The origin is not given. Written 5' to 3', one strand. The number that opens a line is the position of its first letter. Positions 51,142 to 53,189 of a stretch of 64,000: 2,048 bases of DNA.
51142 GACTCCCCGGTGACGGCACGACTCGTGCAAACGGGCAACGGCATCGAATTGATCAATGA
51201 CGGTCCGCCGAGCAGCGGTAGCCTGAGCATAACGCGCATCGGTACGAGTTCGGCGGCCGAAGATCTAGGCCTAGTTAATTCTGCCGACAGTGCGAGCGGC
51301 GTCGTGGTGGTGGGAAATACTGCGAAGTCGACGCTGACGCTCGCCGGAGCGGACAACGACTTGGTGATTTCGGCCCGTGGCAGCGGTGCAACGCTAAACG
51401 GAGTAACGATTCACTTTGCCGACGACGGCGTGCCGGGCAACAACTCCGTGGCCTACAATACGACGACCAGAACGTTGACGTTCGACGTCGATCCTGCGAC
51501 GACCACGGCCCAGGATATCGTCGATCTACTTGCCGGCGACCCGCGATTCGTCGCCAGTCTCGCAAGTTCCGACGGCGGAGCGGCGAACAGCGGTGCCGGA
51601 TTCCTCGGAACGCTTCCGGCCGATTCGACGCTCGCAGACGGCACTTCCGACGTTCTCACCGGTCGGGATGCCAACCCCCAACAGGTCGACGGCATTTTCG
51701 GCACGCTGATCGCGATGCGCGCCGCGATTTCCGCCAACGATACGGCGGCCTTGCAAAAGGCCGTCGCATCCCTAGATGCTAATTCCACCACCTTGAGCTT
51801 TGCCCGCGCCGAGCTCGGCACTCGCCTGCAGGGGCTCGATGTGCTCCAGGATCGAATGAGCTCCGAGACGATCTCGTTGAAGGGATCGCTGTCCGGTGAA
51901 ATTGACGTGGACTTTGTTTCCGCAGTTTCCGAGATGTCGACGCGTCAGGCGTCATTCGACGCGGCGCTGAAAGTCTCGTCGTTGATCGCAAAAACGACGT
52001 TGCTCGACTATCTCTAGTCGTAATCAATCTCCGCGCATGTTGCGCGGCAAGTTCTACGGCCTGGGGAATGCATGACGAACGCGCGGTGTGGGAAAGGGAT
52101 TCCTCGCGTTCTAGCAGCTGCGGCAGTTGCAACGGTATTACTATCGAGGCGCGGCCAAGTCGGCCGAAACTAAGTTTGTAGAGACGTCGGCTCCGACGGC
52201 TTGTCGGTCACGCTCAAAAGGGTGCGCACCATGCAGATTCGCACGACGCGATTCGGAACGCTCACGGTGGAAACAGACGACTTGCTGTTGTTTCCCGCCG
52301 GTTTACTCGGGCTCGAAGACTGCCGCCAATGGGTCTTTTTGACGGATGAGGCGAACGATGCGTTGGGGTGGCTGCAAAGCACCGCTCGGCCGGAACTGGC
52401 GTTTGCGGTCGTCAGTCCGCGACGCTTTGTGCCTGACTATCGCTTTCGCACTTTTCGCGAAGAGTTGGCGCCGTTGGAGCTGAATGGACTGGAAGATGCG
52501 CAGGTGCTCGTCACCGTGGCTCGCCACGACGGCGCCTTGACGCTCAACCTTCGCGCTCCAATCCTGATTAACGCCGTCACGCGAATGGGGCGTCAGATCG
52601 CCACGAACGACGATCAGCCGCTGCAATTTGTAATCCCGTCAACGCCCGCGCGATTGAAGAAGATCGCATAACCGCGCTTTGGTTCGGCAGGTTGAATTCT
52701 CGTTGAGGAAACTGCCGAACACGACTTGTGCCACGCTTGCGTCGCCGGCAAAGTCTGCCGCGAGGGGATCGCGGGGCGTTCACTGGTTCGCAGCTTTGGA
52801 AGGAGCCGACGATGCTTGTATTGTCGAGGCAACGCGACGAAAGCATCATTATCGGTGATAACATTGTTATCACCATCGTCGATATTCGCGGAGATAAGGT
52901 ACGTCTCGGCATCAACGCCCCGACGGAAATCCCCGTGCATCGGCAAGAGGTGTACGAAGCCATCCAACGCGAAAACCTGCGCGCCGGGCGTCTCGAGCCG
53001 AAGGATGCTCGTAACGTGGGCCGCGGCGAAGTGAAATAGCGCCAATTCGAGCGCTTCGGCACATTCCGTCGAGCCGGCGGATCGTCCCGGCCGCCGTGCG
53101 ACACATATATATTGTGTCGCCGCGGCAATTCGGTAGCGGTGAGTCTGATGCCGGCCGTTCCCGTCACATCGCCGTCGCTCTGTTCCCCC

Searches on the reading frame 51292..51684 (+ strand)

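Call 73: search_protein_families(library=pfam, proteins=[window:51292-51684:+], max_evalue=0.1)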
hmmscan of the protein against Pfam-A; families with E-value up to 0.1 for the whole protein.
seq(131 aa): 3 families
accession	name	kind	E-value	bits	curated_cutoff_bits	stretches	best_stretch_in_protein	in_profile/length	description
PF17141.9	DUF5114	-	0.0026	18.7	27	1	12-78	12-71/88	Domain of unknown function (DUF5114)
PF18483.9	Lectin_L-type_dom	-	0.0029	18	78.3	1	51-100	160-208/215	Legume lectin beta-barrel domain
PF00403.32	HMA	-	0.045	14.6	24.8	0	46-78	22-54/62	Heavy-metal-associated domain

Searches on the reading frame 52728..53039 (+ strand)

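Call 73: search_protein_families(library=pfam, proteins=[window:52728-53039:+], max_evalue=0.1)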
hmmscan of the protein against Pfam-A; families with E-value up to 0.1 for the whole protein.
window:52728-53039:+ (103 aa): 1 family
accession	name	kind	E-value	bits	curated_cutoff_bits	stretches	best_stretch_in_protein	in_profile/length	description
PF02599.21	CsrA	-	3.9e-25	88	27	1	29-80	1-52/53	Global regulator protein family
